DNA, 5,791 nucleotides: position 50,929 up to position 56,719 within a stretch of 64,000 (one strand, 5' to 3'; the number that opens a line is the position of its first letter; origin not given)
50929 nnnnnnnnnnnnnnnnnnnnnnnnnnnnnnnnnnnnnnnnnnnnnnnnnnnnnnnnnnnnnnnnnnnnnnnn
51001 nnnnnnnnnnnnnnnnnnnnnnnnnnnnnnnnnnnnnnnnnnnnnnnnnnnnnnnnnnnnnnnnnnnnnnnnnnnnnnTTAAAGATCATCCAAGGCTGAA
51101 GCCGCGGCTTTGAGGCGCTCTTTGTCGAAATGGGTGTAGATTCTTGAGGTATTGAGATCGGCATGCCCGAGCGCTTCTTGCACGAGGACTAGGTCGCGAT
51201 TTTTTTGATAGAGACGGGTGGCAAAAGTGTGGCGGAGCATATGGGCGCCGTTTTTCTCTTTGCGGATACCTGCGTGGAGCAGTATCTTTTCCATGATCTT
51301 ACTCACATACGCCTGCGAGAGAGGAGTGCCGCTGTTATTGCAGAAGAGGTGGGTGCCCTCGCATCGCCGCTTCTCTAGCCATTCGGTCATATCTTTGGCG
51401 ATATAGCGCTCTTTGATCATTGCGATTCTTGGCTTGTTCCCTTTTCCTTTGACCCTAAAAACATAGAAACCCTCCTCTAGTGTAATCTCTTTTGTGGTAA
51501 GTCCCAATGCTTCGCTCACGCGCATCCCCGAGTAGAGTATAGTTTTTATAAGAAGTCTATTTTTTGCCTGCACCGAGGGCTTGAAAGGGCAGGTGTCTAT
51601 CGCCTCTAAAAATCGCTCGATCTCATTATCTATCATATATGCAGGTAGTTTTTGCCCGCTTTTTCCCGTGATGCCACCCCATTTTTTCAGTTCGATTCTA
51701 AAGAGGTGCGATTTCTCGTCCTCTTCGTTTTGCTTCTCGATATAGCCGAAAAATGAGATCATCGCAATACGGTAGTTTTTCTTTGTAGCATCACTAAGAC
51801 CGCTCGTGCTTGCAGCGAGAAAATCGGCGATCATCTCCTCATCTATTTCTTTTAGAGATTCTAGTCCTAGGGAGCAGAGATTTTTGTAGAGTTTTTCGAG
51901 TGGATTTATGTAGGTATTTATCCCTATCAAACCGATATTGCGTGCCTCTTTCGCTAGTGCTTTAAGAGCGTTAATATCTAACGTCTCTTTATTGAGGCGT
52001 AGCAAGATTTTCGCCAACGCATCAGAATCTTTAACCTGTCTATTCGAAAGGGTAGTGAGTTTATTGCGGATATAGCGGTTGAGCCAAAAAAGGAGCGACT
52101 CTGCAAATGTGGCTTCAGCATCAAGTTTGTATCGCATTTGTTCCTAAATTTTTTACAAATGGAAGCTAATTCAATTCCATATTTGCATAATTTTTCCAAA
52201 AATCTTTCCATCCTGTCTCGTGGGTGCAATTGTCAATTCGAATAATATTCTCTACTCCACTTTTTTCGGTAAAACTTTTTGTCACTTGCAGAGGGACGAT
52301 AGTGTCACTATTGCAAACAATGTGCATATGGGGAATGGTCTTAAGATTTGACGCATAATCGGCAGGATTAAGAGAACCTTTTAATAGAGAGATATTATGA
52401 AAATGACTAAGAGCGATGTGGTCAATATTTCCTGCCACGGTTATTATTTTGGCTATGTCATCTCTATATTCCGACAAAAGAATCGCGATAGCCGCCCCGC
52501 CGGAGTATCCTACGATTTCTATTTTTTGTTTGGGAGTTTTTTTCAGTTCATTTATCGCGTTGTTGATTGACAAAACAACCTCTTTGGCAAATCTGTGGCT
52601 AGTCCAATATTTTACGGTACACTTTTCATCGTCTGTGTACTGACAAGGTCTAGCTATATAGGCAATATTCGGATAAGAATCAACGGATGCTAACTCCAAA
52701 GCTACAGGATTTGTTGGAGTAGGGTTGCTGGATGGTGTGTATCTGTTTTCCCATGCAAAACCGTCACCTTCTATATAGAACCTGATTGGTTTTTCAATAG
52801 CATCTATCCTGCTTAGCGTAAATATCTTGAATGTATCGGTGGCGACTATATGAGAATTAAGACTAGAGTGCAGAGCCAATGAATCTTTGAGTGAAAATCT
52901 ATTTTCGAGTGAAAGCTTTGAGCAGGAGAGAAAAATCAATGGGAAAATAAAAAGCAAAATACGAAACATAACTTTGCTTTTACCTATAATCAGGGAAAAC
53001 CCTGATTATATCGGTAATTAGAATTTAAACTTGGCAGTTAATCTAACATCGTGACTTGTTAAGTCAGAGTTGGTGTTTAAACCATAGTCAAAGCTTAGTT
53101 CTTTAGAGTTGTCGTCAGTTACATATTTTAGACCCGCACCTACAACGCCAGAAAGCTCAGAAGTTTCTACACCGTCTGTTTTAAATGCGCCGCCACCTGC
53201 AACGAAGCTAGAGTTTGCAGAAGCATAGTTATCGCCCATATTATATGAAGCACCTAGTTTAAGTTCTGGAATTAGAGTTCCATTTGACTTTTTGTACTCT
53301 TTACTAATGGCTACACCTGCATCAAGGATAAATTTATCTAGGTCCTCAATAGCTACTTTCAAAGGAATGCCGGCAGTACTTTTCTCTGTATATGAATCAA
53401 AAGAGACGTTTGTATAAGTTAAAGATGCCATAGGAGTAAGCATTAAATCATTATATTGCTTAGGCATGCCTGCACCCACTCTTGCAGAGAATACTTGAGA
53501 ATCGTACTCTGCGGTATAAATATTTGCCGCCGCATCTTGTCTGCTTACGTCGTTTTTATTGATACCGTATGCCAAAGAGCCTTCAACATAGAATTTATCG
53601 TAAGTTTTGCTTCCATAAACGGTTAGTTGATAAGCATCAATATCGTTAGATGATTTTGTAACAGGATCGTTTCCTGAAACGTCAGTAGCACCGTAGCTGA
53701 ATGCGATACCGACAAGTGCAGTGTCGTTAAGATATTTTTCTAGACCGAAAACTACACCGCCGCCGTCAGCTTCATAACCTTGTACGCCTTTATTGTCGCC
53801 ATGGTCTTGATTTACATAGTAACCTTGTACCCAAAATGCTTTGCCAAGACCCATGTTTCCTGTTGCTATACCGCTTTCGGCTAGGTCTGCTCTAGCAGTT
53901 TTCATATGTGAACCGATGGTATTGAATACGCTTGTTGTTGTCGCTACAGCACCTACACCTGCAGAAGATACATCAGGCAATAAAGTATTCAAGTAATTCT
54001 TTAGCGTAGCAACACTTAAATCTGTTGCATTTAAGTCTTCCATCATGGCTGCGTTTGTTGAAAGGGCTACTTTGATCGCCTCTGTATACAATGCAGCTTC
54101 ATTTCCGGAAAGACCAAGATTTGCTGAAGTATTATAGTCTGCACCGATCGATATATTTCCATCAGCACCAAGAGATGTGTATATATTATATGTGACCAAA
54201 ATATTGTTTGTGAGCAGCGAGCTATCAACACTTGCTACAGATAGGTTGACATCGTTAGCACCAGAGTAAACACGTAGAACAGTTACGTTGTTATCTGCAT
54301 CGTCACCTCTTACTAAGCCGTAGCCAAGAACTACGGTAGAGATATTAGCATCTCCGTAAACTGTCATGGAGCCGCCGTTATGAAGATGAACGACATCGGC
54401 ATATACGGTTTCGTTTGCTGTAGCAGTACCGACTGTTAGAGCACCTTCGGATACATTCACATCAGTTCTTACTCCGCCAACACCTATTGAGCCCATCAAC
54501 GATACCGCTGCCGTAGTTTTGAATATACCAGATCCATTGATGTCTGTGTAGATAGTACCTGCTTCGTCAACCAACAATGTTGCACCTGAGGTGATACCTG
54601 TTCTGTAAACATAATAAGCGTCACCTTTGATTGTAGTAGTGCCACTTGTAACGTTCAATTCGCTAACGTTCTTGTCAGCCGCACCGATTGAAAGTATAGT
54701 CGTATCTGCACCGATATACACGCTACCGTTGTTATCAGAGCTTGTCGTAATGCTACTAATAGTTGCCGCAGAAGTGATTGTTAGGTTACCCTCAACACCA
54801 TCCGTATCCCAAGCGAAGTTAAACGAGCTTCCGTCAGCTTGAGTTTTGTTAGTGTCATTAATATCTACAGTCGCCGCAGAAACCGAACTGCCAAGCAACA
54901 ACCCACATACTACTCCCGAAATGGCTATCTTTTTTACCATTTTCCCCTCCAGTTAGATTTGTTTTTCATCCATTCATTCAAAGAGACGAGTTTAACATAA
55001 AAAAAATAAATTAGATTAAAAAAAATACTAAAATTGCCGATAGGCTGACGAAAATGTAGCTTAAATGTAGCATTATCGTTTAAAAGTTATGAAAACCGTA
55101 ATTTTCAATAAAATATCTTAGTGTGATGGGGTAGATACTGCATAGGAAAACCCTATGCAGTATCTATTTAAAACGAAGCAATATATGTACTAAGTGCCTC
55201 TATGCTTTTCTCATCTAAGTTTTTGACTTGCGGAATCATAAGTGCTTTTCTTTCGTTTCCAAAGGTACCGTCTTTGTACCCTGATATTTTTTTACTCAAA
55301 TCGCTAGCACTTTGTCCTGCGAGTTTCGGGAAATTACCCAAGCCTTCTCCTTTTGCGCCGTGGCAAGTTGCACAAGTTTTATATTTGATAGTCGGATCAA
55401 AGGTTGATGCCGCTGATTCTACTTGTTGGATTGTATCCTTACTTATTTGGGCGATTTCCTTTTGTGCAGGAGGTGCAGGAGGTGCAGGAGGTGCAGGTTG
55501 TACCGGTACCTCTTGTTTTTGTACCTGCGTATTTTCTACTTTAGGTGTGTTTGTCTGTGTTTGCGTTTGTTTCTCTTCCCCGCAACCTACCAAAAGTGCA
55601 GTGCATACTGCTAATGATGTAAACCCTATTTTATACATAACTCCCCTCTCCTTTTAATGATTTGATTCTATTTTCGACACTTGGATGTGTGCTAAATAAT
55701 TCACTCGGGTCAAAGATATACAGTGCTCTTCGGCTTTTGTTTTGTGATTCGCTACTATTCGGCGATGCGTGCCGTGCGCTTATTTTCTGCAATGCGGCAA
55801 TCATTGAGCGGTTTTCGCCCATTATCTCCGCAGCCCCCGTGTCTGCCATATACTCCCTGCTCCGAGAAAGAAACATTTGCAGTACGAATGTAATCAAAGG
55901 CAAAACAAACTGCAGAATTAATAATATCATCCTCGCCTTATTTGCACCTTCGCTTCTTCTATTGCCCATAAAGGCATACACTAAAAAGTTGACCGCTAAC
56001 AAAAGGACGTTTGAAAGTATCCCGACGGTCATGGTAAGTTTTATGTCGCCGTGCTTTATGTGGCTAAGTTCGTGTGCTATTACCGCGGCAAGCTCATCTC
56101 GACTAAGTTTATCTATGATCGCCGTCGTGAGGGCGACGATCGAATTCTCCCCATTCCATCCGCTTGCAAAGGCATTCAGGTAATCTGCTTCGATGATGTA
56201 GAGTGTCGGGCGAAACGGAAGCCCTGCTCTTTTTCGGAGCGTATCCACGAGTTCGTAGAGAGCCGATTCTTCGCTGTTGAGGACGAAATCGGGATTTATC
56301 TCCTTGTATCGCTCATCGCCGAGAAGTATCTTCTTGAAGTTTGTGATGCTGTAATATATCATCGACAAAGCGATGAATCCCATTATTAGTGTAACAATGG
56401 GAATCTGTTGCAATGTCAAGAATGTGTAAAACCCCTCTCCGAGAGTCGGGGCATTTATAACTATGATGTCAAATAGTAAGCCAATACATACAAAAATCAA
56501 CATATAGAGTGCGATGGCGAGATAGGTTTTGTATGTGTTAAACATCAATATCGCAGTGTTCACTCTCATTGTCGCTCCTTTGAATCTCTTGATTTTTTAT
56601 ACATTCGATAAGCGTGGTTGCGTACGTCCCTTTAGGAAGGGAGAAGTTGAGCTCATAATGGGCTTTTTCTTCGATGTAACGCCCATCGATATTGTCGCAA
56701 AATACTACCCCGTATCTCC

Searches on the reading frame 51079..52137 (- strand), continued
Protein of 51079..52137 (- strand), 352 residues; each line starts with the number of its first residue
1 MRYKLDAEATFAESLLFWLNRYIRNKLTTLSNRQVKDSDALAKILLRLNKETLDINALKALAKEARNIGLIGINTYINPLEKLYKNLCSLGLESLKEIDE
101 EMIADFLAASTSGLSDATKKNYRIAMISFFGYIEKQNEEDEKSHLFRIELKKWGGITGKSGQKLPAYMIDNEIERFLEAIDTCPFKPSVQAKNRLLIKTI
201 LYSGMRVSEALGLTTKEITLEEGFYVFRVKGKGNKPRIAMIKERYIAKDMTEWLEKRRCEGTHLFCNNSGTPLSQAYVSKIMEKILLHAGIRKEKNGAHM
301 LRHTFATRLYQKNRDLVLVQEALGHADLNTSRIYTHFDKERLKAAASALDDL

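Call 33: find_encoding_contigs(protein=P0004, flank=10000, max_places=4)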
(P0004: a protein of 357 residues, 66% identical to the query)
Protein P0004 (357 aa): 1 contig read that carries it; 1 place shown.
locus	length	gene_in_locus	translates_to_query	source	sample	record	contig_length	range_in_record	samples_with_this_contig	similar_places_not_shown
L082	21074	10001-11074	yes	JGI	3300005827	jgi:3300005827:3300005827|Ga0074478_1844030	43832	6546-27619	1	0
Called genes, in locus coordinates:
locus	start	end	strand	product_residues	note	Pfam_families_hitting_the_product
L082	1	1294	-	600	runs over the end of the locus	PF13424:TPR_12 (weak), PF25063:ARM_TT21_C (weak), PF14559:TPR_19 (weak), PF13432:TPR_16 (weak), PF14559:TPR_19 (weak), PF00515:TPR_1 (weak), PF07719:TPR_2 (weak), PF13424:TPR_12, +21 more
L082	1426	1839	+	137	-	PF02082:Rrf2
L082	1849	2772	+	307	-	PF00291:PALP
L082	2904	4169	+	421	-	PF01053:Cys_Met_Meta_PP, PF00155:Aminotran_1_2 (weak), PF01041:DegT_DnrJ_EryC1, PF00266:Aminotran_5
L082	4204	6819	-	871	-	PF00753:Lactamase_B (weak), PF23023:Anti-Pycsar_Apyc1, PF12706:Lactamase_B_2 (weak), PF00027:cNMP_binding (weak), PF01814:Hemerythrin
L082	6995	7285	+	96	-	PF14520:HHH_5 (faint), PF06514:PsbU (weak), PF12836:HHH_3, PF14579:HHH_6 (weak), PF03934:T2SSK (weak), PF00633:HHH (weak)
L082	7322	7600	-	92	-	-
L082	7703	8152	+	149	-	PF14376:Haem_bd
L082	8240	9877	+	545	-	PF01590:GAF, PF13185:GAF_2, PF13492:GAF_3 (faint), PF01590:GAF, PF13185:GAF_2 (weak), PF07228:SpoIIE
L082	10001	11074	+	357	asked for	PF18644:Phage_int_SAM_6, PF00589:Phage_integrase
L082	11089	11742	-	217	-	PF08761:dUTPase_2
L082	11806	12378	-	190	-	PF03923:Lipoprotein_16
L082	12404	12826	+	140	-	PF20274:cREC_REC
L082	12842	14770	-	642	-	PF07696:7TMR-DISMED2, PF07695:7TMR-DISM_7TM, PF02518:HATPase_c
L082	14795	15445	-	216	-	PF00072:Response_reg, PF00486:Trans_reg_C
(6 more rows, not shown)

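Call 34: find_encoding_contigs(protein=P0002, flank=10000, max_places=4)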
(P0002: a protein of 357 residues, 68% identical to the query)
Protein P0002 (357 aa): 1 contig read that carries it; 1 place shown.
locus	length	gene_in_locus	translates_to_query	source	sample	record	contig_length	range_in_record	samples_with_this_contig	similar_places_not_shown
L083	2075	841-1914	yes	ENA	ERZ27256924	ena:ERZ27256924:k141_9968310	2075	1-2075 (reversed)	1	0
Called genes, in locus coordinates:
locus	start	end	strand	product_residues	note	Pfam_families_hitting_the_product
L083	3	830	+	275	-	?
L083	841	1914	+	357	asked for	PF18644:Phage_int_SAM_6, PF00589:Phage_integrase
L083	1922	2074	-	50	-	?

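Call 35: find_encoding_contigs(protein=P0003, flank=10000, max_places=4)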
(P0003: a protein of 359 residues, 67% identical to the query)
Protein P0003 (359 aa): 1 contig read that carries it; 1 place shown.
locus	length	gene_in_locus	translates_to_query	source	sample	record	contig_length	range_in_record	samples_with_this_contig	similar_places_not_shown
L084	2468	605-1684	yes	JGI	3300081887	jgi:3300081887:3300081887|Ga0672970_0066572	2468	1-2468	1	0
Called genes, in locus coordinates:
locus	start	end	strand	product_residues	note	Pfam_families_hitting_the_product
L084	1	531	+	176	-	?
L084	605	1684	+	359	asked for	PF18644:Phage_int_SAM_6, PF00589:Phage_integrase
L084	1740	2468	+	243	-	?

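Call 38: search_protein_families(library=pfam, proteins=[L083:3-830:+, L084:1-531:+, L084:1740-2468:+])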
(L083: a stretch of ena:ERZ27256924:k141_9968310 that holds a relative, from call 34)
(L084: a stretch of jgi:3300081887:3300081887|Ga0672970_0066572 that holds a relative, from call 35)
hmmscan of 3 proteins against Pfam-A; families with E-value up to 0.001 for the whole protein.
L083:3-830:+ (275 aa): 1 family
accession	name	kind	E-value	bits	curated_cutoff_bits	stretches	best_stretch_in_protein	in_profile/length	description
PF09107.17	SelB-wing_3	-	5.7e-14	51.8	23.2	1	227-271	2-46/47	Elongation factor SelB, winged helix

L084:1-531:+ (176 aa): 4 families
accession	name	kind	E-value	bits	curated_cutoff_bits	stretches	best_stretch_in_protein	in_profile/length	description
PF00107.32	ADH_zinc_N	-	2.3e-24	86.2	31.8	1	9-132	1-128/129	Zinc-binding dehydrogenase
PF01262.27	AlaDh_PNT_C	-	3.4e-05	23.8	23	1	1-71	30-102/214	Alanine dehydrogenase/PNT, C-terminal domain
PF02826.25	2-Hacid_dh_C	-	0.00082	19.2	25.1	0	1-45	38-82/178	D-isomer specific 2-hydroxyacid dehydrogenase, NAD binding domain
PF02558.23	ApbA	-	0.00085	19.4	22.2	0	2-72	1-77/150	Ketopantoate reductase PanE/ApbA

L084:1740-2468:+ (243 aa): 1 family
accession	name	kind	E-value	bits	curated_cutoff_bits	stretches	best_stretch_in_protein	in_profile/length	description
PF13500.12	AAA_26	-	7.1e-14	52.6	27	1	18-195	2-175/198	AAA domain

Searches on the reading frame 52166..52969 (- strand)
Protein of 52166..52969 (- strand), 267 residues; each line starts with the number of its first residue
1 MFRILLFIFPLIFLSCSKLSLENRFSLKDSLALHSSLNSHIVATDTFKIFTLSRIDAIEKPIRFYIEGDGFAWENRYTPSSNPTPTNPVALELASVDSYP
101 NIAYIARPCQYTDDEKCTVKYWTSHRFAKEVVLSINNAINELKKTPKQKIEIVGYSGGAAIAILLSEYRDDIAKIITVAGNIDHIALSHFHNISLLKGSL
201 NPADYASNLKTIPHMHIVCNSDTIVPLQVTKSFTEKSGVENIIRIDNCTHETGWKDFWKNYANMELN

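Call 7: search_protein_families(library=pfam, proteins=[window:52166-52969:-])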
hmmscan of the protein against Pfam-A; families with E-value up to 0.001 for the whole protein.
window:52166-52969:- (267 aa): 2 families
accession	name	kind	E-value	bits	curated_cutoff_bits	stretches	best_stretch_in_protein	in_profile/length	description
PF03959.19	FSH1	-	0.00012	22.3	21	1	113-236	63-185/211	Serine hydrolase (FSH1)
PF00561.26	Abhydrolase_1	-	0.00031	20.9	25.8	1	102-187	31-105/245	alpha/beta hydrolase fold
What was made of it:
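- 52166..52969 (-): Alpha/beta-hydrolase-like gene ending 28 bp upstream of xerH. It may be co-transcribed with xerH. Context only. Weak FSH1 and Abhydrolase_1 hits (call 7).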

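Call 31: search_protein_families(library=ncbifam, proteins=[window:52166-52969:-])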
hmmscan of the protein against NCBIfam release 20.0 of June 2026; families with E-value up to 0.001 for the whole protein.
window:52166-52969:- (267 aa): 1 family
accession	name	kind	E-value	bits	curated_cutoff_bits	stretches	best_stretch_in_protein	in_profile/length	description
NF041096.1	esterase_EstD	equivalog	0.00072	18.7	600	1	126-197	218-293/421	esterase EstD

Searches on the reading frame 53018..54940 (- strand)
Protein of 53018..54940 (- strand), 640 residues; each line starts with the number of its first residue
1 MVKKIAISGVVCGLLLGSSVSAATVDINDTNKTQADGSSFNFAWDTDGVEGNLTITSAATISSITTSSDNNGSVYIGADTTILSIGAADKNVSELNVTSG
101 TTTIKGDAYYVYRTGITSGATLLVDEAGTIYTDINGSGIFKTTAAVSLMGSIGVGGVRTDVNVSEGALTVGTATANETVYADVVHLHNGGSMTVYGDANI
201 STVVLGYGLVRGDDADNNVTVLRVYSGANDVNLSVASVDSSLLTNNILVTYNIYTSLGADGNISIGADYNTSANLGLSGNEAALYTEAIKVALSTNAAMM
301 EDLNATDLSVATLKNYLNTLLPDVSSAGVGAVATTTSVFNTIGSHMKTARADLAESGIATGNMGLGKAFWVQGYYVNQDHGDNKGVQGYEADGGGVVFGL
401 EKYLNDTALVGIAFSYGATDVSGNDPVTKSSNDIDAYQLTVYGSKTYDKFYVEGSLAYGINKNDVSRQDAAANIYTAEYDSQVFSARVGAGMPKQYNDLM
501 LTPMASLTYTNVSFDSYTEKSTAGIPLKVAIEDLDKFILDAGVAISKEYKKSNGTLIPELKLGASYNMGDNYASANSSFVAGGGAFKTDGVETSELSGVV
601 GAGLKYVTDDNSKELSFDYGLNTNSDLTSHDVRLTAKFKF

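Call 7: search_protein_families(library=pfam, proteins=[window:53018-54940:-])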
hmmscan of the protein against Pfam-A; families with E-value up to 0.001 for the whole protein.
window:53018-54940:- (640 aa): 1 family
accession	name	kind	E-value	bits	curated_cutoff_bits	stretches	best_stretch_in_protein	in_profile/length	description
PF03797.25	Autotransporter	-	2.5e-48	165.5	26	1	369-612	1-248/255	Autotransporter beta-domain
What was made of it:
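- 53018..54940 (-): Autotransporter gene lying between difH and xerH. It is context only and has no known role in recombination. PF03797 at 2.5e-48 (call 7).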

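Call 31: search_protein_families(library=ncbifam, proteins=[window:53018-54940:-])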
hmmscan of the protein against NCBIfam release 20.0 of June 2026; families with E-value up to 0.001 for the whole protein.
window:53018-54940:- (640 aa): 3 families
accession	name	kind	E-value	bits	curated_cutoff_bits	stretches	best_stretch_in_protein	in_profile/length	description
TIGR01414.1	autotrans_barl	domain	2.2e-23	83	16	1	164-639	17-431/432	autotransporter outer membrane beta-barrel domain-containing protein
NF041657.1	ompB_ricketsia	equivalog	5e-06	24.3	2500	1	205-523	1233-1538/1655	outer membrane protein OmpB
NF052625.1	Rick_Sca2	equivalog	0.00057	17.3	2200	1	329-461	1417-1550/1730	surface cell antigen Sca2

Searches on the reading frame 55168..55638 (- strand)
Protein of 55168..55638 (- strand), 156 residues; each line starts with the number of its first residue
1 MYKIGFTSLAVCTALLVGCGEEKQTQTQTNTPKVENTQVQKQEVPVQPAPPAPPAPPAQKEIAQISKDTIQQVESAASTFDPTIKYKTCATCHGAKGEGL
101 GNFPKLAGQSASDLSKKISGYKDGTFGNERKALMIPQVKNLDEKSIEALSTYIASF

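Call 7: search_protein_families(library=pfam, proteins=[window:55168-55638:-])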
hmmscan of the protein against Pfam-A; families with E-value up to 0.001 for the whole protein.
window:55168-55638:- (156 aa): 2 families
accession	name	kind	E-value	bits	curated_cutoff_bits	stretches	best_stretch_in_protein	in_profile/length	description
PF00034.26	Cytochrom_C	-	1.2e-08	36.6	21.3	1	87-155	10-88/90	Cytochrome c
PF13442.11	Cytochrome_CBB3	-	1.3e-05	25.8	27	1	87-153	12-68/68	Cytochrome C oxidase, cbb3-type, subunit III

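Call 18: find_encoding_contigs(protein=window:55168-55638:-, flank=10000, max_places=6)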
Protein window:55168-55638:- (156 aa): 1 contig read that carries it; 1 place shown.
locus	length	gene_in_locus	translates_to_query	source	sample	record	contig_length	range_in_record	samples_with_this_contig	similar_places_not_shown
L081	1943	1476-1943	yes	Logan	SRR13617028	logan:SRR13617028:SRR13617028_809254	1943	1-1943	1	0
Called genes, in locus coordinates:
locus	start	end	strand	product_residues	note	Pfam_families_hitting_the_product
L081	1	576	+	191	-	?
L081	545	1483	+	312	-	PF01435:Peptidase_M48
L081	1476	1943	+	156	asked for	PF13442:Cytochrome_CBB3 (weak), PF00034:Cytochrom_C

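Call 31: search_protein_families(library=ncbifam, proteins=[window:55168-55638:-])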
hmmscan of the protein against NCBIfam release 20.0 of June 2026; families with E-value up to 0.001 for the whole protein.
window:55168-55638:- (156 aa): 5 families
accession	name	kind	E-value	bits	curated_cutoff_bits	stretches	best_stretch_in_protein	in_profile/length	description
TIGR00782.1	ccoP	equivalog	2.4e-06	27.1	179.95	1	58-155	89-191/285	cytochrome-c oxidase, cbb3-type subunit III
NF045774.1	cytochro_C551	exception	2.4e-05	24.2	118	0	72-108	33-68/110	cytochrome c551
NF050122.1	bc1_QcrC_actin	exception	7.7e-05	22.1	200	1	85-155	48-116/253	cytochrome bc1 complex diheme cytochrome c subunit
NF045773.1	cytochro_C550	exception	0.0001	22.2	125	1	59-119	31-89/118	cytochrome c550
NF049874.1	PdsA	exception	0.00014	21.8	330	1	86-154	25-103/198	periplasmic diheme shuttle PdsA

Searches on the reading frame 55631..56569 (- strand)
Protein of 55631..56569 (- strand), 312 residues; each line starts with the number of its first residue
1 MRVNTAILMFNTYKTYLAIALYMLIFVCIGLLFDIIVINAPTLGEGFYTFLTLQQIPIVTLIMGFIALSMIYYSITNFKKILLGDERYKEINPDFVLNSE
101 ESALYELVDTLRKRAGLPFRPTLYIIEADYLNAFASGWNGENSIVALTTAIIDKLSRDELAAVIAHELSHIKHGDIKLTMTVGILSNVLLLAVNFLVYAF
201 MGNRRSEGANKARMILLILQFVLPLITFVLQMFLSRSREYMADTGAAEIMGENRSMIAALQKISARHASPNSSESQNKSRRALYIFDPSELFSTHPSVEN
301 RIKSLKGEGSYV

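Call 7: search_protein_families(library=pfam, proteins=[window:55631-56569:-])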
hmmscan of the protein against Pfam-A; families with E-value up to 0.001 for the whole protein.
window:55631-56569:- (312 aa): 2 families
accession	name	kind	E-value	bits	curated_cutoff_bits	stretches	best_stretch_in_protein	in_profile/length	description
PF01435.24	Peptidase_M48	-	2.5e-42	145.3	20.3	1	100-307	3-184/186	Peptidase family M48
PF05569.17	Peptidase_M56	-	3.1e-05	23.7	31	1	144-185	177-218/296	BlaR1 peptidase M56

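Call 31: search_protein_families(library=ncbifam, proteins=[window:55631-56569:-])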
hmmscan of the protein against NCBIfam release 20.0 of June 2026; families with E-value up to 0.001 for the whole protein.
window:55631-56569:- (312 aa): 10 families
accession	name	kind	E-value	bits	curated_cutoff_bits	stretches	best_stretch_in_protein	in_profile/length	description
NF002775.0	PRK02870.1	equivalog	7.7e-118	393.6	285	1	7-307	16-335/338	zinc metalloprotease HtpX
NF002826.0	PRK03001.1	equivalog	3.7e-48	164.1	369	1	66-306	37-276/285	zinc metalloprotease HtpX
NF003425.0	PRK04897.1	equivalog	9.8e-48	162.9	355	1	11-306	9-296/298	zinc metalloprotease HtpX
NF002363.0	PRK01345.1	equivalog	6.2e-47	160.2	422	1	63-306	33-276/318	zinc metalloprotease HtpX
NF002669.0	PRK02391.1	equivalog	4.4e-45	154.1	341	1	48-306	30-289/298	zinc metalloprotease HtpX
NF003965.0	PRK05457.1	equivalog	2.1e-43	148.7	245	1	20-306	5-282/285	protease HtpX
NF002839.0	PRK03072.1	equivalog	1.6e-39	135.8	412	1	63-306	38-282/291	zinc metalloprotease HtpX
NF002322.0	PRK01265.1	equivalog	1.3e-23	83.9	275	1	43-276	28-260/325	zinc metalloprotease HtpX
NF052400.1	M48_BAM_BepA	equivalog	0.0002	20.3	570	1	122-171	92-138/483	beta-barrel assembly-enhancing protease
NF052399.1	M48_lipo_LoiP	exception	0.00064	19.2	365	0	131-184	97-146/247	metalloprotease LoiP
